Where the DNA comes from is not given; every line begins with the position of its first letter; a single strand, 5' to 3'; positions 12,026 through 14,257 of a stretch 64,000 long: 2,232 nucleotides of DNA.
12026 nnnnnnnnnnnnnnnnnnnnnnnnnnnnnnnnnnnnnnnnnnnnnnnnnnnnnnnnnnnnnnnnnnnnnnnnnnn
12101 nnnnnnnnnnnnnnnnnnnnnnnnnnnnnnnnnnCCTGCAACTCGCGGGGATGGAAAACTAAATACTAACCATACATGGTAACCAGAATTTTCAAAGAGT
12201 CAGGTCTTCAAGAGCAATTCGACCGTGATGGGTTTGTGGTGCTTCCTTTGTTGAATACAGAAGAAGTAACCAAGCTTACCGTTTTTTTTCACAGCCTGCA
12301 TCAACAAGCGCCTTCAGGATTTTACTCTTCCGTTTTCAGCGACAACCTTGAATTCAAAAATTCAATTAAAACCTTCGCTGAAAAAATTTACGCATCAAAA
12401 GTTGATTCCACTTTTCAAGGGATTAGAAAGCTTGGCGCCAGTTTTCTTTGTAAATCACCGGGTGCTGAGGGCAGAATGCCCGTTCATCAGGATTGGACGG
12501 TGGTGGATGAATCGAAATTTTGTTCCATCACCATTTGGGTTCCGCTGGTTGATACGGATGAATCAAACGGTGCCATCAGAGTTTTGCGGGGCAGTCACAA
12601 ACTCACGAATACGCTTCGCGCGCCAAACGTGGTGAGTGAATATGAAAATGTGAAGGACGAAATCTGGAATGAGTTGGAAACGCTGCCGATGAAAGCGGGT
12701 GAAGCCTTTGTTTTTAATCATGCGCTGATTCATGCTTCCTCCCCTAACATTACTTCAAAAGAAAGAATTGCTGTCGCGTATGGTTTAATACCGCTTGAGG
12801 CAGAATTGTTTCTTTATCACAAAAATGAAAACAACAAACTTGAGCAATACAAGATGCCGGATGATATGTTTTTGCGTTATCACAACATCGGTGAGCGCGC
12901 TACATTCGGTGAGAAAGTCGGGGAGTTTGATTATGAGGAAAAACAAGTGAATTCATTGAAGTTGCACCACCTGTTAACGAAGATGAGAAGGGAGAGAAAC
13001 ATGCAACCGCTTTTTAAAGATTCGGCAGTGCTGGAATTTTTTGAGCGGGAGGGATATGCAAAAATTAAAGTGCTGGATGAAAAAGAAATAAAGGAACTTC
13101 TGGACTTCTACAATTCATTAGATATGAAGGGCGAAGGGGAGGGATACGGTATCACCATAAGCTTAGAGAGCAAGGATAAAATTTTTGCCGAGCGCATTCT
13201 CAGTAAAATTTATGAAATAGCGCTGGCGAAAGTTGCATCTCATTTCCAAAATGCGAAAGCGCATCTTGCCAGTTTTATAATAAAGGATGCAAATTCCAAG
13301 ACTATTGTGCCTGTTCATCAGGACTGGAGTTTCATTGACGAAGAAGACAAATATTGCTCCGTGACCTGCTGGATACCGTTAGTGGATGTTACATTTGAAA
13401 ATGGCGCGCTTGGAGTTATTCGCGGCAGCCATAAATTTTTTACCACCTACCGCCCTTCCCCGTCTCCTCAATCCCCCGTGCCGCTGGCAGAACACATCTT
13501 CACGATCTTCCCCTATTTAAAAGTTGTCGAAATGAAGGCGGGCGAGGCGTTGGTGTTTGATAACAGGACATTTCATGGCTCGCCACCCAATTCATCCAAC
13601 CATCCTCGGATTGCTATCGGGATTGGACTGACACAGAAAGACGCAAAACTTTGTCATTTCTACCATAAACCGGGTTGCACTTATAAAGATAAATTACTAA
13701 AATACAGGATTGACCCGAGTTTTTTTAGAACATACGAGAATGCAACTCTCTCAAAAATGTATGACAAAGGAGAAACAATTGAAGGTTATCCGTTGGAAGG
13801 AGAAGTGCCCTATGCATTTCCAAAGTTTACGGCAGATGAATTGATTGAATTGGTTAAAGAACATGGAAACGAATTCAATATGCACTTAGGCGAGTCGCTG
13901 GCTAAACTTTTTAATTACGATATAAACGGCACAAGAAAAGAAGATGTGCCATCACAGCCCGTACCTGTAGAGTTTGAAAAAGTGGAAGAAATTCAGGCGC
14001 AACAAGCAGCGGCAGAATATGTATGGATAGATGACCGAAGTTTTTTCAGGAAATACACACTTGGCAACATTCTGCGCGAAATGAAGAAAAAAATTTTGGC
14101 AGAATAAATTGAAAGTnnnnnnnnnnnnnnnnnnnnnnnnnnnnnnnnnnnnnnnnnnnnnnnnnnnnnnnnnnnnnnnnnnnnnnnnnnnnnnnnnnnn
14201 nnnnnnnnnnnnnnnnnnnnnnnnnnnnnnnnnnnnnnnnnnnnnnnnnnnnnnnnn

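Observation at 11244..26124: Dense array of PhyH-family Fe(II)/2OG dioxygenase paralogs (12 genes and 14 domains here, plus one more gene at 41647-42570)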

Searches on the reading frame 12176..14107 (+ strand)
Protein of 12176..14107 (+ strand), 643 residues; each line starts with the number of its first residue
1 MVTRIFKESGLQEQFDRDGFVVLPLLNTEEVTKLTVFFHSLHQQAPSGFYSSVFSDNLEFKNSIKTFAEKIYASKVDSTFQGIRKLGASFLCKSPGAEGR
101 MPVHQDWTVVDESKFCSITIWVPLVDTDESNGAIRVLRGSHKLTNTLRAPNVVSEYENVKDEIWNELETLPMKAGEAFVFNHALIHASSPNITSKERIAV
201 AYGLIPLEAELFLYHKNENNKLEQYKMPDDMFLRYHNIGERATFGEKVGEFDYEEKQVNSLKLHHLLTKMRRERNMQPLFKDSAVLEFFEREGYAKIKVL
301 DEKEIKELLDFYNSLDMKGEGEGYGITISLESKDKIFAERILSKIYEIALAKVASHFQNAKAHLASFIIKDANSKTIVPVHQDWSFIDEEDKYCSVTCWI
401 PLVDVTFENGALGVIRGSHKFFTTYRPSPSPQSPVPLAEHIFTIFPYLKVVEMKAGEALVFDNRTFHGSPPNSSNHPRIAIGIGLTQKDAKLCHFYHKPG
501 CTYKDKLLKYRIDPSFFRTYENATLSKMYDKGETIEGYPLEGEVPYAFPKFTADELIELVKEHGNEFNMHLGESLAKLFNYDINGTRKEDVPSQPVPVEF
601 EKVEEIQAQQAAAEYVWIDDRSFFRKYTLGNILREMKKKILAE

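Call 3: search_protein_families(library=pfam, proteins=[window:12176-14107:+], max_evalue=0.01)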
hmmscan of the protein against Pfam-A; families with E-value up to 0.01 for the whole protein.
window:12176-14107:+ (643 aa): 2 families
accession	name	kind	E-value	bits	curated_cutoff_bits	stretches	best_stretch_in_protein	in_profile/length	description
PF05721.19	PhyH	-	9.9e-44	150.6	22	2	15-199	1-213/213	Phytanoyl-CoA dioxygenase (PhyH)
PF13759.12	2OG-FeII_Oxy_5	-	1.3e-06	29.2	27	0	449-481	66-98/101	Putative 2OG-Fe(II) oxygenase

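Call 13: find_homologous_proteins(query=window:12176-14107:+)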
Query window:12176-14107:+ (643 aa): 582 proteins with E <= 0.001 among 8000 candidates; the best 120 are listed.
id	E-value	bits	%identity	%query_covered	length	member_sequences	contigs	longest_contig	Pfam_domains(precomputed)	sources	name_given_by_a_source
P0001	0.0e+0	1478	100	100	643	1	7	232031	PF13759.13,PF05721.20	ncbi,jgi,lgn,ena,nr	ncbi:MAG: phytanoyl-CoA dioxygenase family protein [Chitinophagales bacterium]|nr:phytanoyl-CoA diox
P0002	0.0e+0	1065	71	100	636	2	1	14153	PF13640.13,PF13759.13,PF05721.20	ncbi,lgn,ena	-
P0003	0.0e+0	1024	68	100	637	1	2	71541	PF13640.13,PF13759.13,PF05721.20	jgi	-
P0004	0.0e+0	1018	68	100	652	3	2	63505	PF13759.13,PF05721.20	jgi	-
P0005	1.2e-286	970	65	100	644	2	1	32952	PF13759.13,PF05721.20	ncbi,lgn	-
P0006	3.6e-284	962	68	92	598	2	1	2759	PF13640.13,PF05721.20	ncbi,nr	ncbi:MAG TPA: phytanoyl-CoA dioxygenase family protein, partial [Chitinophagales bacterium]|nr:phyta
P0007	2.2e-275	933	62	99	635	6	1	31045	PF13759.13,PF05721.20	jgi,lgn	-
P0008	1.6e-271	920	62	99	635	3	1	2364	PF13759.13,PF05721.20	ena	-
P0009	4.2e-271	919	61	99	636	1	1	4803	PF13759.13,PF05721.20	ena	-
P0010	6.4e-271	919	61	100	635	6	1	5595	PF13759.13,PF05721.20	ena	-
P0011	1.0e-267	908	60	99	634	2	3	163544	PF13759.13,PF05721.20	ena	-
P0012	4.6e-265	899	60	99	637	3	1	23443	PF13759.13,PF05721.20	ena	-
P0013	4.9e-265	899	60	100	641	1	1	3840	PF13640.13,PF13759.13,PF05721.20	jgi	jgi:ectoine hydroxylase-related dioxygenase (phytanoyl-CoA dioxygenase family)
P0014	4.7e-262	889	60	99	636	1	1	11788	PF13759.13,PF05721.20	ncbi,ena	-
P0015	3.7e-261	886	60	99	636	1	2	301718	PF13640.13,PF13759.13,PF05721.20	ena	-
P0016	1.6e-259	881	59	100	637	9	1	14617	PF13759.13,PF05721.20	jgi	jgi:ectoine hydroxylase-related dioxygenase (phytanoyl-CoA dioxygenase family)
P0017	9.1e-259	878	58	100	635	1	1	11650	PF13759.13,PF05721.20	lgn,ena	-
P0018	4.9e-257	873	59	100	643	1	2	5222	PF13759.13,PF05721.20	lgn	-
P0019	2.1e-256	871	57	100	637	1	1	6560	PF13759.13,PF05721.20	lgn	-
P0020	2.6e-255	867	58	100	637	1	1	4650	PF13759.13,PF05721.20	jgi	jgi:ectoine hydroxylase-related dioxygenase (phytanoyl-CoA dioxygenase family)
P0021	2.8e-254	864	59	100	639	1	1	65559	PF05721.20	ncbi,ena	-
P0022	9.9e-253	858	58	100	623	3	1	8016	PF13759.13,PF05721.20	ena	-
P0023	1.1e-248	845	57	100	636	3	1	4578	PF13759.13,PF05721.20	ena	-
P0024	5.5e-243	826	54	100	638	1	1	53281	PF13759.13,PF05721.20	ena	-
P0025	1.7e-242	825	60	93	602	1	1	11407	PF13759.13,PF05721.20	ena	-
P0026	1.2e-231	789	53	99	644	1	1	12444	PF13759.13,PF05721.20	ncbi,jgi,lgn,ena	jgi:ectoine hydroxylase-related dioxygenase (phytanoyl-CoA dioxygenase family)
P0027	2.5e-231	788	53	100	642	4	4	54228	PF13759.13,PF05721.20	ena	-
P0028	3.6e-229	781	54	99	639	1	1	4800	PF05721.20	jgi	jgi:ectoine hydroxylase-related dioxygenase (phytanoyl-CoA dioxygenase family)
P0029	1.3e-228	779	52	99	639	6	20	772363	PF13640.13,PF13759.13,PF05721.20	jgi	jgi:ectoine hydroxylase-related dioxygenase (phytanoyl-CoA dioxygenase family)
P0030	2.3e-228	778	52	99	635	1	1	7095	PF05721.20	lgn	-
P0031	6.3e-227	773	52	100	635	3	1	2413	PF13759.13,PF05721.20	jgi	jgi:ectoine hydroxylase-related dioxygenase (phytanoyl-CoA dioxygenase family)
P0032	4.9e-225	767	51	100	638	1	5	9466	PF05721.20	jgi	jgi:ectoine hydroxylase-related dioxygenase (phytanoyl-CoA dioxygenase family)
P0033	5.0e-225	767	52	100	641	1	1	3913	PF05721.20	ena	-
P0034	2.3e-224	765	52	100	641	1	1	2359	PF13759.13,PF05721.20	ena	-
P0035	2.3e-223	761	51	99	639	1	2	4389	PF13759.13,PF05721.20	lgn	-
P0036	2.2e-221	755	51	100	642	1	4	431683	PF13759.13,PF05721.20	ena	-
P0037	3.9e-221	754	51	100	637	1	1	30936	PF13759.13,PF05721.20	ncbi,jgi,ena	jgi:ectoine hydroxylase-related dioxygenase (phytanoyl-CoA dioxygenase family)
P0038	4.5e-221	754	50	100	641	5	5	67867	PF13759.13,PF05721.20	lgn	-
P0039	1.3e-219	749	52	99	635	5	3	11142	PF13640.13,PF13759.13,PF05721.20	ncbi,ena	-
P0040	1.8e-219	749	51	100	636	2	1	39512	PF05721.20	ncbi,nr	ncbi:MAG TPA: phytanoyl-CoA dioxygenase family protein [Chitinophagales bacterium]|nr:phytanoyl-CoA 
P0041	2.0e-219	748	46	99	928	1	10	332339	PF05721.20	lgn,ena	-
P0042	3.8e-217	741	51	100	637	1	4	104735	PF13759.13,PF05721.20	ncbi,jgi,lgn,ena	jgi:ectoine hydroxylase-related dioxygenase (phytanoyl-CoA dioxygenase family)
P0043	1.1e-215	736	50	100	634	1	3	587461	PF05721.20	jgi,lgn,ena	jgi:ectoine hydroxylase-related dioxygenase (phytanoyl-CoA dioxygenase family)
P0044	2.9e-215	735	50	100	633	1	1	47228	PF05721.20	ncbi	ncbi:MAG: phytanoyl-CoA dioxygenase family protein [Bacteroidota bacterium]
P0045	4.1e-214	731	51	99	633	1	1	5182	PF13640.13,PF13759.13,PF05721.20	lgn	-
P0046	7.6e-214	730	49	100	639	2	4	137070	PF13640.13,PF13759.13,PF05721.20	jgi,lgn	jgi:ectoine hydroxylase-related dioxygenase (phytanoyl-CoA dioxygenase family)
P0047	1.9e-213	729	51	100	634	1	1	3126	PF13759.13,PF05721.20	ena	-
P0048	3.8e-213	728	50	100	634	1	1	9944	PF13759.13,PF05721.20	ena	-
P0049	4.2e-213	728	50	100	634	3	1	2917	PF05721.20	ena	-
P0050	7.7e-213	727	51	99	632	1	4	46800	PF13640.13,PF13759.13,PF05721.20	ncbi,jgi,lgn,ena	jgi:ectoine hydroxylase-related dioxygenase (phytanoyl-CoA dioxygenase family)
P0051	3.4e-212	725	50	99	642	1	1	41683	PF13640.13,PF13759.13,PF05721.20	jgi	jgi:ectoine hydroxylase-related dioxygenase (phytanoyl-CoA dioxygenase family)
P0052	8.6e-212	723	50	100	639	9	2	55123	PF13759.13,PF05721.20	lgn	-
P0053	2.4e-210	718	50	99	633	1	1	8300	PF13640.13,PF13759.13,PF05721.20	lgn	-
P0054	4.6e-210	718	49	100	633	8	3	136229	PF13759.13,PF05721.20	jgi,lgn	jgi:ectoine hydroxylase-related dioxygenase (phytanoyl-CoA dioxygenase family)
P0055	1.1e-209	716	50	100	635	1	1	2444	PF13640.13,PF13759.13,PF05721.20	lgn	-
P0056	4.2e-209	714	49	100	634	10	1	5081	PF05721.20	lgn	-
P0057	5.6e-209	714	49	100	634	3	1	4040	PF13759.13,PF05721.20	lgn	-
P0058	1.1e-207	710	50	99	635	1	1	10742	PF05721.20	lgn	-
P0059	2.5e-207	708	50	100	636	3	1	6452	PF05721.20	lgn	-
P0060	3.6e-207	708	48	100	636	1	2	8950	PF13759.13,PF05721.20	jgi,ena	jgi:ectoine hydroxylase-related dioxygenase (phytanoyl-CoA dioxygenase family)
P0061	1.7e-206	706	50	100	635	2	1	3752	PF05721.20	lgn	-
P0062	1.0e-205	703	49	99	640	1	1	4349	PF13759.13,PF05721.20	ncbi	-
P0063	6.4e-204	697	50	100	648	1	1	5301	PF13759.13,PF05721.20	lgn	-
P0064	1.3e-203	696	50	99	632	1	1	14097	PF13640.13,PF13759.13,PF05721.20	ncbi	-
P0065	7.3e-203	694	50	99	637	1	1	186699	PF13759.13,PF05721.20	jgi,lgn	jgi:ectoine hydroxylase-related dioxygenase (phytanoyl-CoA dioxygenase family)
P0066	8.9e-203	693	48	99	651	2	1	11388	PF05721.20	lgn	-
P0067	1.0e-202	693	49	99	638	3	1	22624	PF13759.13,PF05721.20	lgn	-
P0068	6.3e-202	691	48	100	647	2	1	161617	PF13759.13,PF05721.20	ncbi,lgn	ncbi:MAG: phytanoyl-CoA dioxygenase family protein [Chitinophagales bacterium]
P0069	7.9e-202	690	49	99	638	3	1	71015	PF13759.13,PF05721.20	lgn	-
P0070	7.5e-201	687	48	99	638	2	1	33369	PF13759.13,PF05721.20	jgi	jgi:ectoine hydroxylase-related dioxygenase (phytanoyl-CoA dioxygenase family)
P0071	7.8e-201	687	48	100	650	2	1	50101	PF13759.13,PF05721.20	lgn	-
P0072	5.9e-200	684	49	99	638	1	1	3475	PF13759.13,PF05721.20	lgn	-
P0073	6.8e-200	684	49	99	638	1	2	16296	PF13759.13,PF05721.20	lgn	-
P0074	9.6e-200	683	49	99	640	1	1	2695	PF13759.13,PF05721.20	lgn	-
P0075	1.4e-199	683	48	100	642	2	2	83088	PF13640.13,PF13759.13,PF05721.20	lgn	-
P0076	1.5e-199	683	48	99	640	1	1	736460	PF13759.13,PF05721.20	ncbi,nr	ncbi:MAG: phytanoyl-CoA dioxygenase family protein [Chitinophagales bacterium]|nr:phytanoyl-CoA diox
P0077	2.1e-199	682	49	99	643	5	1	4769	PF13759.13,PF05721.20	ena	-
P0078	3.8e-199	681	48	100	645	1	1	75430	PF13759.13,PF05721.20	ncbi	-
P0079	1.4e-198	680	49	99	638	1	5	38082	PF13759.13,PF05721.20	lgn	-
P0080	2.0e-198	679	47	99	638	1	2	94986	PF13759.13,PF05721.20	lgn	-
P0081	5.3e-198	678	48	99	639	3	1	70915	PF13759.13,PF05721.20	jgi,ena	-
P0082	1.1e-197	677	49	99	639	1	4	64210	PF13759.13,PF05721.20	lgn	-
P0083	4.0e-197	675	46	99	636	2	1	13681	PF13759.13,PF05721.20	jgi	-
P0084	4.3e-197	675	47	99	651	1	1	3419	PF13759.13,PF05721.20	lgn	-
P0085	4.8e-197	674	47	99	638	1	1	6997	PF05721.20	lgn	-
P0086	6.1e-197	674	47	99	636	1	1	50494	PF05721.20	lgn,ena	-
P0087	8.0e-197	674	47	99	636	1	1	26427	PF13759.13,PF05721.20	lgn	-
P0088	2.1e-196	672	48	99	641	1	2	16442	PF13759.13,PF05721.20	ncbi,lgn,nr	ncbi:MAG: phytanoyl-CoA dioxygenase family protein [Chitinophagales bacterium]|nr:phytanoyl-CoA diox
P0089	3.1e-196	672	48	99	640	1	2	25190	PF13759.13,PF05721.20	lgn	-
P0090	3.7e-196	672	48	99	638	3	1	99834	PF13759.13,PF05721.20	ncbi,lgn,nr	ncbi:MAG: phytanoyl-CoA dioxygenase family protein [Chitinophagales bacterium]|nr:phytanoyl-CoA diox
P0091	1.3e-195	670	47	99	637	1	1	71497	PF13759.13,PF05721.20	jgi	-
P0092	2.1e-195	669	48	99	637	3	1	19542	PF13759.13,PF05721.20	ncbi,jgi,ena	jgi:ectoine hydroxylase-related dioxygenase (phytanoyl-CoA dioxygenase family)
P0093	3.0e-195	669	48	99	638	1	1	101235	PF13759.13,PF05721.20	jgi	jgi:ectoine hydroxylase-related dioxygenase (phytanoyl-CoA dioxygenase family)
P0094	4.8e-195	668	46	100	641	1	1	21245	PF13759.13,PF05721.20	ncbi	-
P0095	5.9e-195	668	47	99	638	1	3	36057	PF13759.13,PF05721.20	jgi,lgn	jgi:ectoine hydroxylase-related dioxygenase (phytanoyl-CoA dioxygenase family)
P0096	1.2e-194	667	47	99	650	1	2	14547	PF13759.13,PF05721.20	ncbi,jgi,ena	jgi:ectoine hydroxylase-related dioxygenase (phytanoyl-CoA dioxygenase family)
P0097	1.5e-194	666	46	99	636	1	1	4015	PF13759.13,PF05721.20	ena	-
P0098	3.3e-194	665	46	100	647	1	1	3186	PF13640.13,PF13759.13,PF05721.20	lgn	-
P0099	9.9e-194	664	47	99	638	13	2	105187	PF13759.13,PF05721.20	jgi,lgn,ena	-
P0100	1.6e-193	663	48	99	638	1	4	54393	PF13759.13,PF05721.20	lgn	-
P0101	2.1e-193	662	46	99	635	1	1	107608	PF05721.20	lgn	-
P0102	3.0e-193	662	47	99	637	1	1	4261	PF13759.13,PF05721.20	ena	-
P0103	6.3e-193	661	46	99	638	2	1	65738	PF13759.13,PF05721.20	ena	-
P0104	6.7e-193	661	47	99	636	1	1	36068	PF13759.13,PF05721.20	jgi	jgi:ectoine hydroxylase-related dioxygenase (phytanoyl-CoA dioxygenase family)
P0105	7.8e-193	661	46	99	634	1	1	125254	PF13759.13,PF05721.20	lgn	-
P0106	1.1e-192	660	46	99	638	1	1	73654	PF13759.13,PF05721.20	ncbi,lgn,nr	ncbi:MAG: phytanoyl-CoA dioxygenase family protein [Flavobacteriales bacterium]|nr:phytanoyl-CoA dio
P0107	2.2e-192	659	46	99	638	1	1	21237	PF13759.13,PF05721.20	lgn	-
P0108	3.6e-192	658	47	99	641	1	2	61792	PF13759.13,PF05721.20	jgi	jgi:ectoine hydroxylase-related dioxygenase (phytanoyl-CoA dioxygenase family)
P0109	4.0e-192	658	45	99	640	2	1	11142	PF05721.20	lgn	-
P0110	4.8e-192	658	46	99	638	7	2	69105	PF13759.13,PF05721.20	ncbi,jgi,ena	jgi:ectoine hydroxylase-related dioxygenase (phytanoyl-CoA dioxygenase family)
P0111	4.8e-192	658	46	99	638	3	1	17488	PF13759.13,PF05721.20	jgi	jgi:ectoine hydroxylase-related dioxygenase (phytanoyl-CoA dioxygenase family)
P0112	5.5e-192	658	47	99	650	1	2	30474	PF13759.13,PF05721.20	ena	-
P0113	5.6e-192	658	46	99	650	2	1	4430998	PF13759.13,PF05721.20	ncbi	-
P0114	6.4e-192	658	47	99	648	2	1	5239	PF13759.13,PF05721.20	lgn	-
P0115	7.6e-192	657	47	99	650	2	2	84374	PF13759.13,PF05721.20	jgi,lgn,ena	jgi:ectoine hydroxylase-related dioxygenase (phytanoyl-CoA dioxygenase family)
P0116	8.5e-192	657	46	100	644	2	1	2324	PF13759.13,PF05721.20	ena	-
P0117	9.1e-192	657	47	99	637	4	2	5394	PF13759.13,PF05721.20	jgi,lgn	-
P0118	3.2e-191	655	46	99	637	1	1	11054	PF13759.13,PF05721.20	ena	-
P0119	4.7e-191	655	47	99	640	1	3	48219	PF13759.13,PF05721.20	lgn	-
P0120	5.2e-191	655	46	99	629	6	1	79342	PF13640.13,PF13759.13,PF05721.20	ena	-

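Call 15: find_encoding_contigs(protein=P0113, flank=10000, max_places=2)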
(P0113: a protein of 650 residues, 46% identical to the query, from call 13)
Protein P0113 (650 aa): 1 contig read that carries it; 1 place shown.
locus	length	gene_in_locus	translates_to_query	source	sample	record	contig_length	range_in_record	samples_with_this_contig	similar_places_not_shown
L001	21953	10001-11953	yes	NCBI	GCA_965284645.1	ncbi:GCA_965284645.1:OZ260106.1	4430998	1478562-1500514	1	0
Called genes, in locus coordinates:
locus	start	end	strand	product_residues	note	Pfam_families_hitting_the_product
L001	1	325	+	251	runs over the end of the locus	-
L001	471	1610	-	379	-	PF02771:Acyl-CoA_dh_N, PF02770:Acyl-CoA_dh_M, PF00441:Acyl-CoA_dh_1, PF08028:Acyl-CoA_dh_2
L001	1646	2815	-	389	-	PF09594:GT87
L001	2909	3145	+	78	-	-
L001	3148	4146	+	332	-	PF08545:ACP_syn_III, PF08541:ACP_syn_III_C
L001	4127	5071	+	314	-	PF00535:Glycos_transf_2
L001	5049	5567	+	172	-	PF13302:Acetyltransf_3, PF13523:Acetyltransf_8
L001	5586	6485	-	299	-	-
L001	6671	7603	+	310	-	PF00155:Aminotran_1_2 (weak), PF01041:DegT_DnrJ_EryC1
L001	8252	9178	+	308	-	PF05721:PhyH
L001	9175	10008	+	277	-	PF01061:ABC2_membrane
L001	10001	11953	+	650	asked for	PF05721:PhyH, PF13759:2OG-FeII_Oxy_5 (faint), PF05721:PhyH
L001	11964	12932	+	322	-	PF05721:PhyH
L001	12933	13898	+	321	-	PF05721:PhyH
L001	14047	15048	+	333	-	PF01408:GFO_IDH_MocA, PF02894:GFO_IDH_MocA_C, PF22725:GFO_IDH_MocA_C3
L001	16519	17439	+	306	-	PF05721:PhyH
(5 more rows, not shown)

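Call 16: find_encoding_contigs(protein=P0029, flank=10000, max_places=2)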
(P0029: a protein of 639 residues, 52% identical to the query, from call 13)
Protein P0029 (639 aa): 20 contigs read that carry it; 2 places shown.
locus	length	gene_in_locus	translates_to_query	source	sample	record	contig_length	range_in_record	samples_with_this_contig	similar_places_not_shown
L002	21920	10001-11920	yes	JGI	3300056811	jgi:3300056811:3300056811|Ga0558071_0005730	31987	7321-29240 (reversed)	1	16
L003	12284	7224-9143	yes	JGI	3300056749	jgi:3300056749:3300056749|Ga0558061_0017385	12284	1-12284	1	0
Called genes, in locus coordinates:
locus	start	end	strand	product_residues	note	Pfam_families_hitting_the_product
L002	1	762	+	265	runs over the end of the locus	PF07505:DUF5131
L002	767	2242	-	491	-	PF11074:DUF2779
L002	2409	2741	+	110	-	-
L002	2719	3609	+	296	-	-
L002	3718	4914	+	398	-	-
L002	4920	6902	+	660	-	PF00145:DNA_methylase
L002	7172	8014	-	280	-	PF05721:PhyH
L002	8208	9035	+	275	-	PF01061:ABC2_membrane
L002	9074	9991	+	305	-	PF05721:PhyH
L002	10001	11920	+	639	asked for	PF05721:PhyH, PF13640:2OG-FeII_Oxy_3 (faint), PF13759:2OG-FeII_Oxy_5 (faint), PF05721:PhyH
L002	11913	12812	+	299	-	PF05721:PhyH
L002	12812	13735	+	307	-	PF05721:PhyH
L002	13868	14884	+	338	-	PF01408:GFO_IDH_MocA, PF03435:Sacchrp_dh_NADP (weak), PF02894:GFO_IDH_MocA_C, PF22725:GFO_IDH_MocA_C3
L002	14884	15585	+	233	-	PF00535:Glycos_transf_2, PF13641:Glyco_tranf_2_3 (weak)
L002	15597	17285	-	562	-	PF05721:PhyH, PF13759:2OG-FeII_Oxy_5 (faint), PF05721:PhyH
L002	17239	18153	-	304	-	PF05721:PhyH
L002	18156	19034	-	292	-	PF05721:PhyH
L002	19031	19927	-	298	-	PF05721:PhyH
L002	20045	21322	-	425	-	PF13472:Lipase_GDSL_2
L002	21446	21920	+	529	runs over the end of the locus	PF14269:Arylsulfotran_2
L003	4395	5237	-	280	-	PF05721:PhyH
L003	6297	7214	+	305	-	PF05721:PhyH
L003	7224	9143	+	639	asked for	PF05721:PhyH, PF13640:2OG-FeII_Oxy_3 (faint), PF13759:2OG-FeII_Oxy_5 (faint), PF05721:PhyH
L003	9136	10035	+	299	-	PF05721:PhyH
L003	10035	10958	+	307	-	PF05721:PhyH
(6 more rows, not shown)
